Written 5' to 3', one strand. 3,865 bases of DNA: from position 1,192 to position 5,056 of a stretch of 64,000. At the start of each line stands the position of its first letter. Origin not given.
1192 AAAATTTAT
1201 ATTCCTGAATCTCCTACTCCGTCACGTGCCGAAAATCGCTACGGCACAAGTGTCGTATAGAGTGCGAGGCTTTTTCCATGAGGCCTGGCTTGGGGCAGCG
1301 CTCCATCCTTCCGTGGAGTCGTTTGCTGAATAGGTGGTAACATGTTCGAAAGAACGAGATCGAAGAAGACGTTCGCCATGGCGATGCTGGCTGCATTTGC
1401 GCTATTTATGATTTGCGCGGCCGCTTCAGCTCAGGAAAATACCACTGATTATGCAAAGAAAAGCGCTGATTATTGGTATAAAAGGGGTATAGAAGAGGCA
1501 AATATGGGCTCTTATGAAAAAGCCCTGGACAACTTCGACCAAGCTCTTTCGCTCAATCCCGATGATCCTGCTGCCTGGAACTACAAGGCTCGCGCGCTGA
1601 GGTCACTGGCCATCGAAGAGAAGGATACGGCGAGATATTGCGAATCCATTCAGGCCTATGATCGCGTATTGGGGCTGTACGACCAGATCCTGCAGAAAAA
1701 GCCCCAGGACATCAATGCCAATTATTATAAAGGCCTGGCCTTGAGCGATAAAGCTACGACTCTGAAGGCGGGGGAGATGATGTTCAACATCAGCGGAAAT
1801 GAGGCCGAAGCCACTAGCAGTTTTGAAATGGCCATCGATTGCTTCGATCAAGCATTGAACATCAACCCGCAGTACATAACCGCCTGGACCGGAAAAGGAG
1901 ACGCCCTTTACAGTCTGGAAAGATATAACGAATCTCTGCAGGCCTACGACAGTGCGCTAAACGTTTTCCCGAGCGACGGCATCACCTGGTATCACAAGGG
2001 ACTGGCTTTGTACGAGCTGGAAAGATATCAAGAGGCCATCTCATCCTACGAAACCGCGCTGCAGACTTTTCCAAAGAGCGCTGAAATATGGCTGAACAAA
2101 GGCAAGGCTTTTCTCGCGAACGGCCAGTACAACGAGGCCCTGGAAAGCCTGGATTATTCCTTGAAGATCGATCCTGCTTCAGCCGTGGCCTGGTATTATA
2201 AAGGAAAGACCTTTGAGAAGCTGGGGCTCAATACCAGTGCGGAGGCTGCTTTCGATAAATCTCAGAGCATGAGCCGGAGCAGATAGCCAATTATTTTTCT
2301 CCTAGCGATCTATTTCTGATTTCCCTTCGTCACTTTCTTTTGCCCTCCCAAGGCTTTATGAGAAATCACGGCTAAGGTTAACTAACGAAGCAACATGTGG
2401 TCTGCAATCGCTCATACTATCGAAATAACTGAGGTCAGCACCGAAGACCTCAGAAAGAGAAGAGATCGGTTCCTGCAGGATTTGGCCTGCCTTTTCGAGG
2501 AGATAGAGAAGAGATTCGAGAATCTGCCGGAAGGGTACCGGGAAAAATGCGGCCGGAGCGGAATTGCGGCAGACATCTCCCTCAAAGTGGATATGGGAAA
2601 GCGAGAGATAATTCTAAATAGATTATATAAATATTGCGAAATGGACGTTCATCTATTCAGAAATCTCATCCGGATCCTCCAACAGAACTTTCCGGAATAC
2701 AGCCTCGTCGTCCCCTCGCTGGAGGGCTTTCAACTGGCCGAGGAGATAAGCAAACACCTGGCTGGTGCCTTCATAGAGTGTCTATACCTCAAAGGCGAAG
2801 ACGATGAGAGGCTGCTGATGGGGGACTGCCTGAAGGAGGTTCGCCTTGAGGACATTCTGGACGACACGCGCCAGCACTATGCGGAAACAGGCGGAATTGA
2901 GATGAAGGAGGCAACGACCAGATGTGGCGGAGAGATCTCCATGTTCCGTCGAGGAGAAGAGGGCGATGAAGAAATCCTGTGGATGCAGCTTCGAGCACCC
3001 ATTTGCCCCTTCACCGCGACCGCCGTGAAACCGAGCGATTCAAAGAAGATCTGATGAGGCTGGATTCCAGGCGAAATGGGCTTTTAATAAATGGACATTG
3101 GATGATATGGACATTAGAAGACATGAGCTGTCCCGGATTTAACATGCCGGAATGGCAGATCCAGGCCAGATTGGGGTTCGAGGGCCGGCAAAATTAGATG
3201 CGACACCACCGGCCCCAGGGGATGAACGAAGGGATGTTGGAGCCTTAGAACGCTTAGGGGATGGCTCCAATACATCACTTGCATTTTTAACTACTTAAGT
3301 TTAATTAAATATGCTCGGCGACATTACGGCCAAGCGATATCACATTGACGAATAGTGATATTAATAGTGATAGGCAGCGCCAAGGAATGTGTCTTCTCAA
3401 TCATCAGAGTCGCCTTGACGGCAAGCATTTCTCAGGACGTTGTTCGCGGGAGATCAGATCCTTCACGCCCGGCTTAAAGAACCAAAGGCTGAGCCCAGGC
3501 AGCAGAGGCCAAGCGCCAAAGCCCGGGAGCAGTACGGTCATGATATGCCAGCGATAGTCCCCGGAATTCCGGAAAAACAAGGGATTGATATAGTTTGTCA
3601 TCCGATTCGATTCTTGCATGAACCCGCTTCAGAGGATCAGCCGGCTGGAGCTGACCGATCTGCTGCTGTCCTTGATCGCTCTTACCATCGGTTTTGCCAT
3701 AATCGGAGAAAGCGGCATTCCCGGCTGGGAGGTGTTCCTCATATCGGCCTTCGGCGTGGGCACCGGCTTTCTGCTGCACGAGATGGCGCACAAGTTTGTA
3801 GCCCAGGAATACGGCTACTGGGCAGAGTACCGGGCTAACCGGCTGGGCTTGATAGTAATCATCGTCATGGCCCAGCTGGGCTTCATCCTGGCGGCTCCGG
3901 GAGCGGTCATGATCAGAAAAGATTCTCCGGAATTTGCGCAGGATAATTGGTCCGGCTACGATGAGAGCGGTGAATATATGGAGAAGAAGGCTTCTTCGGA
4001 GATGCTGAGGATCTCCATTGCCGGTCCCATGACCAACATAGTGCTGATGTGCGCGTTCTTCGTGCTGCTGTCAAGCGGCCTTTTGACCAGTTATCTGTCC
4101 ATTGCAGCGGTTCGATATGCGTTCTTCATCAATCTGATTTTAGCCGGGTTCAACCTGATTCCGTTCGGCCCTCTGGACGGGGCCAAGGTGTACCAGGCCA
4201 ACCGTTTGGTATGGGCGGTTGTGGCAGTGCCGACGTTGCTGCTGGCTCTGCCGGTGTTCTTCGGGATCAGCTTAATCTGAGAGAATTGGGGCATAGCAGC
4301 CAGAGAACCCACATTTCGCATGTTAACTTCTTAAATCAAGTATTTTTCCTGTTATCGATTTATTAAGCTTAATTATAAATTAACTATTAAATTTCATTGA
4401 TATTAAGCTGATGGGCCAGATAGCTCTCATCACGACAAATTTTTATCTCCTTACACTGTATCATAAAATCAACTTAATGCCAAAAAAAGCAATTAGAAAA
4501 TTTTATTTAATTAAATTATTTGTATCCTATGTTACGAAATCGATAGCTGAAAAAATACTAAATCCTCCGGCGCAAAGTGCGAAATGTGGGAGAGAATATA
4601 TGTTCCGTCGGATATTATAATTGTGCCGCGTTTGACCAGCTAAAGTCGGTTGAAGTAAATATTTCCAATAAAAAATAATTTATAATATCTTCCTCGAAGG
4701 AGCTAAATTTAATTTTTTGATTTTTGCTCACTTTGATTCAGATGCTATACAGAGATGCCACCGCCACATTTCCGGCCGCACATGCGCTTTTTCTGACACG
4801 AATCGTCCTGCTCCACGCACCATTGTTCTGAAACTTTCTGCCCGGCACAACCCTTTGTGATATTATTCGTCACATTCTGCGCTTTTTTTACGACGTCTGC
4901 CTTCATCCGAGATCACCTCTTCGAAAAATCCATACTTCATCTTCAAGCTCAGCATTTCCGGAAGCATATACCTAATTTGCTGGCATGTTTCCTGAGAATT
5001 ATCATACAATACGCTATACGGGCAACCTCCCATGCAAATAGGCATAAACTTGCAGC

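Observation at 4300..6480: AT-rich island carrying a radical SAM/SPASM enzyme with an RRE-like N-terminal extension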

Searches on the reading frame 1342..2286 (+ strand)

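Call 22: search_protein_families(library=ncbifam, proteins=[window:1342-2286:+], max_evalue=0.00001)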
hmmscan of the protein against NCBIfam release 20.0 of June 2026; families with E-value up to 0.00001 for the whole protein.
window:1342-2286:+ (314 aa): 21 families
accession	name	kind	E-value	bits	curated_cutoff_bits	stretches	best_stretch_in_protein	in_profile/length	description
NF040959.1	MamA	equivalog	6.5e-24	84.5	200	1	156-247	82-173/204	magnetosome protein MamA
TIGR02917.1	PEP_TPR_lipo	equivalog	4e-18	64.7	312.2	1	158-306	172-320/899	XrtA/PEP-CTERM system TPR-repeat protein PrsT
TIGR02521.1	type_IV_pilW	equivalog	2.4e-17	63.3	154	1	246-311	30-95/234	type IV pilus biogenesis/stability protein PilW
NF033762.1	social_mot_Tgl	equivalog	1.5e-16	60.5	225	2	144-302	31-191/252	social motility TPR repeat lipoprotein Tgl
NF008391.2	PRK11189.1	equivalog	1.6e-16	60.6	250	0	39-115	62-131/297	lipoprotein NlpI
TIGR02552.1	LcrH_SycD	equivalog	1.5e-15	57.1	104.8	1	217-312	22-117/136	SycD/LcrH family type III secretion system chaperone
NF033920.0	C39_PA2778_fam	equivalog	1.2e-12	47.8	150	1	223-309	166-252/255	PA2778 family cysteine peptidase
NF047371.1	FlcA_CTERM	equivalog_domain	1.4e-11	43.7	300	1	144-271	398-538/646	periplasmic flagellar collar protein FlcA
NF041522.1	TPR_sll0314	equivalog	1.2e-10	41.1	225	1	41-127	177-265/275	Sll0314/Alr1548 family TPR repeat-containing protein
NF047507.1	TPR_BatC_Lepto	exception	2.1e-10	40.4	175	1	185-282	30-131/214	TPR repeat-containing protein BatC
NF002725.1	PRK02603.1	equivalog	3.2e-10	40.3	143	0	36-179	29-155/173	photosystem I assembly protein Ycf3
NF040561.1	PrimPol_Msp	equivalog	8.1e-09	34.6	200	0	32-115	15-97/515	CRISPR-associated primase-polymerase type A1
NF052415.1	T3SS_chap_SctY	equivalog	2.1e-08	34.6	70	0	227-307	20-103/106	type III secretion apparatus assembly chaperone SctY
TIGR04510.1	mod_pep_cyc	subfamily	3.6e-08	32.4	400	0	151-311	404-566/814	putative peptide modification system cyclase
NF047936.1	antiphage_GapS6b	subfamily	3.8e-08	31.6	850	0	38-103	473-538/1089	GapS6b family protein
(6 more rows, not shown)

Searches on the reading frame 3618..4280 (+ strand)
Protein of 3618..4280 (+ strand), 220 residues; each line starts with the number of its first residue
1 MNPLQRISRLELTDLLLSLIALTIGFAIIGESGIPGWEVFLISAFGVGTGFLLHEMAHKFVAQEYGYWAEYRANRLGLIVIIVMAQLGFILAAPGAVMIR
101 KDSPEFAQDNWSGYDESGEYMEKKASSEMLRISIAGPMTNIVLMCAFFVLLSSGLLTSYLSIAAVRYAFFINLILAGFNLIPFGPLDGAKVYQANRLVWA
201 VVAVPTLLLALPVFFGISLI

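Call 22: search_protein_families(library=ncbifam, proteins=[window:3618-4280:+], max_evalue=0.00001)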
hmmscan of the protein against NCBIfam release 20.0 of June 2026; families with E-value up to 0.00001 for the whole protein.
window:3618-4280:+ (220 aa): 0 families

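Call 36: find_encoding_contigs(protein=window:3618-4280:+, flank=5000, max_places=8)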
Protein window:3618-4280:+ (220 aa): 7 contigs read that carry it; 7 places shown.
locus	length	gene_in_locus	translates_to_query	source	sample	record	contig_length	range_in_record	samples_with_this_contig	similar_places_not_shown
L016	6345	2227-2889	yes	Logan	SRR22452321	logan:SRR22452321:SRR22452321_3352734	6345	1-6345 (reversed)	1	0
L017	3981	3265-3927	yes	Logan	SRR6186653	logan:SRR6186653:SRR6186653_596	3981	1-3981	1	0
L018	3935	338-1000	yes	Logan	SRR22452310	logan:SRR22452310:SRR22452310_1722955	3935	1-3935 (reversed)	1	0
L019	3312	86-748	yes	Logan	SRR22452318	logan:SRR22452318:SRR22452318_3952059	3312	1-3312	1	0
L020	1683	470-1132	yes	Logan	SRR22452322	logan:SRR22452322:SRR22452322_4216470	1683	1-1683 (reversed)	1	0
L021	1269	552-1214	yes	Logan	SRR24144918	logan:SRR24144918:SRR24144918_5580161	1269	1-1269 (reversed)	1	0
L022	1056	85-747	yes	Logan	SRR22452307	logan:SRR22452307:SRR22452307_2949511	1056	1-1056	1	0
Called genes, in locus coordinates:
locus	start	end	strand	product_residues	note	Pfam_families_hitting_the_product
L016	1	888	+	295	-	?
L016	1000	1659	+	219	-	-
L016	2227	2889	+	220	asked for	PF02163:Peptidase_M50 (weak)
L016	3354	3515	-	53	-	-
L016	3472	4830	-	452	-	PF04055:Radical_SAM, PF13353:Fer4_12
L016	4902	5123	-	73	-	-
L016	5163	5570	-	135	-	PF01243:PNPOx_N, PF16242:Pyrid_ox_like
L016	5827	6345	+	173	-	?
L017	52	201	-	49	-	-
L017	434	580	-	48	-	-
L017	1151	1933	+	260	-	-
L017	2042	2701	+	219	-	-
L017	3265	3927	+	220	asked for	PF02163:Peptidase_M50 (weak)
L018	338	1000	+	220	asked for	PF02163:Peptidase_M50 (weak)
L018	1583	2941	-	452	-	PF04055:Radical_SAM, PF13353:Fer4_12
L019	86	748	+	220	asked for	PF02163:Peptidase_M50 (weak)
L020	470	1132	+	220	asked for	PF02163:Peptidase_M50 (weak)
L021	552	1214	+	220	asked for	PF02163:Peptidase_M50 (weak)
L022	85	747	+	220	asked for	PF02163:Peptidase_M50 (weak)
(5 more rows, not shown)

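Call 51: find_homologous_proteins(query=window:3618-4280:+, max_evalue=1e-20)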
Query window:3618-4280:+ (220 aa): 1244 proteins with E <= 1e-20 among 3521 candidates; the best 120 are listed.
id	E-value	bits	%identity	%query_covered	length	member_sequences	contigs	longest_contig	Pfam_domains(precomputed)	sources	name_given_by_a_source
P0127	1.9e-136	470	100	100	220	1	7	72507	PF02163.29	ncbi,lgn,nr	ncbi:MAG: site-2 protease family protein [Methanotrichaceae archaeon]|nr:site-2 protease family prot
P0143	4.0e-111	388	87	100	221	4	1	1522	PF02163.29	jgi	jgi:Zn-dependent protease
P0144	1.3e-104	366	82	100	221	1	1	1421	PF02163.29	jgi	jgi:Zn-dependent protease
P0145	2.7e-94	333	77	98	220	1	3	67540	PF02163.29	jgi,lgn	-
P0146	1.9e-77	278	62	100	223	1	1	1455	PF02163.29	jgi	jgi:Zn-dependent protease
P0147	2.0e-77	278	62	100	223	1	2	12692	PF02163.29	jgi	jgi:Zn-dependent protease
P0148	2.6e-77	277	62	100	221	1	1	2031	PF02163.29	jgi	jgi:Zn-dependent protease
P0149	2.8e-77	277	62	100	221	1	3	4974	PF02163.29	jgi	jgi:Zn-dependent protease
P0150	2.8e-77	277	62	100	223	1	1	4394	PF02163.29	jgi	jgi:Zn-dependent protease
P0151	1.1e-76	275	61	100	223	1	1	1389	PF02163.29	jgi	jgi:Zn-dependent protease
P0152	4.3e-76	273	60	99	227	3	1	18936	PF02163.29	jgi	-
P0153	1.8e-75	271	62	99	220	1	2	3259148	PF02163.29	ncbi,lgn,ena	ncbi:MAG: site-2 protease family protein [Methanotrichaceae archaeon]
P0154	1.9e-74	268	61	99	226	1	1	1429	PF02163.29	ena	-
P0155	5.7e-74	266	59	99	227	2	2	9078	PF02163.29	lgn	-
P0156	1.1e-73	265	60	99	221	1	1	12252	PF02163.29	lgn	-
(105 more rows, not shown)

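Call 52: find_encoding_contigs(protein=P0145, flank=6000, max_places=2)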
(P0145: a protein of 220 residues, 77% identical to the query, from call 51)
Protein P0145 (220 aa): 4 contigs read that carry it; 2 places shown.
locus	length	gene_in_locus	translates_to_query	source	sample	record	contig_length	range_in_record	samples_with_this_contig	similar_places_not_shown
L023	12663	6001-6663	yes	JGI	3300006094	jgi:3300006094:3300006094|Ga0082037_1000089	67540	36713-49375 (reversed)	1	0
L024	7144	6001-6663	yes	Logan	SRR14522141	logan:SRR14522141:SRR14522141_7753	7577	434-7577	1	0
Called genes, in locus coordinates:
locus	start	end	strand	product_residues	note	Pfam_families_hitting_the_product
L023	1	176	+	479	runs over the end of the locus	-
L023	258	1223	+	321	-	-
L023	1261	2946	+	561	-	-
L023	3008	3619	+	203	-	-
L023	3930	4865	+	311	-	PF00515:TPR_1, PF13424:TPR_12, PF13414:TPR_11, PF13432:TPR_16, PF14559:TPR_19, PF00515:TPR_1, PF13414:TPR_11, PF13432:TPR_16, +19 more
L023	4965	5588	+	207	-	-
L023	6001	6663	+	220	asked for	PF02163:Peptidase_M50 (weak)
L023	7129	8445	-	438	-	PF01523:PmbA_TldD_1st, PF19290:PmbA_TldD_2nd, PF19289:PmbA_TldD_3rd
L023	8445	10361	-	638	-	PF00493:MCM (faint), PF01078:Mg_chelatase, PF00004:AAA (faint), PF07728:AAA_5 (faint), PF00158:Sigma54_activat, PF20436:LonB_AAA-LID (weak), PF05362:Lon_C, PF13541:ChlI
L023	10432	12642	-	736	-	PF02359:CDC48_N, PF02933:CDC48_2, PF00004:AAA, PF05496:RuvB_N, PF13191:AAA_16 (weak), PF17862:AAA_lid_3, PF00004:AAA, PF17862:AAA_lid_3, +13 more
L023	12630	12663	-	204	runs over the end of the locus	PF01022:HTH_5, PF12840:HTH_20, PF13412:HTH_24 (faint), PF01978:TrmB (faint), PF02082:Rrf2 (faint), PF08279:HTH_11 (faint), PF21476:PF0610-like_N (weak), PF24270:HTH_Cmi2_C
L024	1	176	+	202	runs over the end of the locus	?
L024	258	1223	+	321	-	-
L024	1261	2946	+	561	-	-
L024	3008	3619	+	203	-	-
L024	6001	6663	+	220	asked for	PF02163:Peptidase_M50 (weak)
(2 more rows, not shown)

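Call 53: find_encoding_contigs(protein=P0153, flank=6000, max_places=2)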
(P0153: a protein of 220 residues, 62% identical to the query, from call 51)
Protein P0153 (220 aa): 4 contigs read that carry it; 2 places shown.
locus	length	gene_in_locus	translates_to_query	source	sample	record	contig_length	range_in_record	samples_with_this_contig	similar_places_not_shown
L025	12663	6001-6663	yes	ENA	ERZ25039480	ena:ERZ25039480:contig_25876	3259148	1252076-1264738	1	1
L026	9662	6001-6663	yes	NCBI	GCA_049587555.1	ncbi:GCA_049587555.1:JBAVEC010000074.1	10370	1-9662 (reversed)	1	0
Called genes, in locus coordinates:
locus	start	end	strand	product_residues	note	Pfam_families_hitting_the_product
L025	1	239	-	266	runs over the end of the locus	-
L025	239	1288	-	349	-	PF07969:Amidohydro_3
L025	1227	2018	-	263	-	PF07969:Amidohydro_3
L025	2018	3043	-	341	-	PF12838:Fer4_7, PF13187:Fer4_9, PF14697:Fer4_21, PF13237:Fer4_10, PF13187:Fer4_9, PF12838:Fer4_7, PF14697:Fer4_21, PF12838:Fer4_7, +29 more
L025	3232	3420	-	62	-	-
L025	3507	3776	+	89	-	PF14947:HTH_45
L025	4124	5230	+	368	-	-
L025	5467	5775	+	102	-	PF06150:ChaB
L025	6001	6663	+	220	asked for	PF02163:Peptidase_M50 (weak)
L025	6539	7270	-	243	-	-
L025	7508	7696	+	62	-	-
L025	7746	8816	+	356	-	PF01758:SBF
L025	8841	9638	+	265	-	PF04060:FeS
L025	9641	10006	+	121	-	PF02635:DsrE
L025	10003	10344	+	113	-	PF02635:DsrE (weak)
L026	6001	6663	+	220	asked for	PF02163:Peptidase_M50 (weak)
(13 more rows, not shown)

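Call 80: search_protein_families(library=pfam, proteins=[window:3618-4280:+], max_evalue=0.01)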
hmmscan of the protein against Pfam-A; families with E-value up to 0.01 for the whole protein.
window:3618-4280:+ (220 aa): 1 family
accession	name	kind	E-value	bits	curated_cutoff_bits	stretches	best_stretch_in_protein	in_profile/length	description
PF02163.28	Peptidase_M50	-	3.6e-14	53.1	27.2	2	44-151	3-100/221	Peptidase family M50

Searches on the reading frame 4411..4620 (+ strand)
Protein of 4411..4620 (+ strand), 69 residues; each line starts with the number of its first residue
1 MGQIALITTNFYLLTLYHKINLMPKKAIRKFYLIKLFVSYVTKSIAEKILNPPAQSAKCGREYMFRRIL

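Call 6: search_protein_families(library=ncbifam, proteins=[window:4411-4620:+], max_evalue=10)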
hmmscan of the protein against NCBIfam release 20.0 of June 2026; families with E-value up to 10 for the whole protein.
window:4411-4620:+ (69 aa): 0 families

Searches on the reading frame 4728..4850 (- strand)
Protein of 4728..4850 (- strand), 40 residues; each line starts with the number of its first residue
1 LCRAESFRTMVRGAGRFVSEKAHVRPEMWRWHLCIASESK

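Call 6: search_protein_families(library=ncbifam, proteins=[window:4728-4850:-], max_evalue=10)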
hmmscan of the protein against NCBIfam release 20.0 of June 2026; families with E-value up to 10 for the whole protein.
window:4728-4850:- (40 aa): 1 family
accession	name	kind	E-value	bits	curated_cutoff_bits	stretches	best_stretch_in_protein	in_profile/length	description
NF046098.1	RSP_7527_fam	equivalog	0.074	12.8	26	1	3-25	16-38/48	RSP_7527 family protein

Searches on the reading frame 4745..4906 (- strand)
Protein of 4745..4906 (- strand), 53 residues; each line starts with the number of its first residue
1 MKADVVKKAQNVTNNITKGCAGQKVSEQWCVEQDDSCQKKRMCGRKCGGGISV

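Call 6: search_protein_families(library=ncbifam, proteins=[window:4745-4906:-], max_evalue=10)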
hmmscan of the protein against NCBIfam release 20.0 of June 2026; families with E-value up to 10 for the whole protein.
window:4745-4906:- (53 aa): 0 families

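Call 29: search_protein_families(library=pfam, proteins=[window:4745-4906:-], max_evalue=10)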
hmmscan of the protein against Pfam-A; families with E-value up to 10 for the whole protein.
window:4745-4906:- (53 aa): 0 families

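Call 40: find_homologous_proteins(query=A3, max_evalue=0.01)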
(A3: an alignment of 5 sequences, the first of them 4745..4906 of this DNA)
Query A3 (5 sequences) (53 aa, profile of the alignment): 8 proteins with E <= 0.01 among 1022 candidates.
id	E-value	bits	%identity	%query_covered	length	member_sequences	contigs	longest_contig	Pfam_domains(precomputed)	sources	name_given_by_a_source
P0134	8.6e-40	153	48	57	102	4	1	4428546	-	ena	-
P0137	1.8e-38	149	46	45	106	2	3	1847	-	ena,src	-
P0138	4.4e-34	135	45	57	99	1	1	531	-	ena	-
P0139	8.6e-33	130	42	45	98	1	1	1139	-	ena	-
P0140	4.4e-29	118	46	49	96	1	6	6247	-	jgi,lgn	jgi:hypothetical protein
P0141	7.1e-21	92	50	45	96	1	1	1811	-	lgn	-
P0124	7.9e-5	41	98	100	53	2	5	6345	-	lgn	-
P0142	1.2e-3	37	43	53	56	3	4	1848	-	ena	-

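Call 74: search_protein_representatives(alignment_id=A5)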
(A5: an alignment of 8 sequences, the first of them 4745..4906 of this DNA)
Query: 8 sequences, 100 profile positions. Proteins with E-value up to 0.001 (for the whole library): 6; up to 1e-10: 1; up to 1e-30: 1. The best 6 are listed.
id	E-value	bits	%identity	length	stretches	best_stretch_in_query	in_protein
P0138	2.2e-45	169.2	-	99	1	2-99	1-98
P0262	1.6e-08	50.8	-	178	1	4-45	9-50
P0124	3.0e-08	50.0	-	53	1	46-99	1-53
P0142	3.3e-08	49.8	-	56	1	54-99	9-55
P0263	1.1e-06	45.0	-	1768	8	44-89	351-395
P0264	4.4e-05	39.8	-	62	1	58-94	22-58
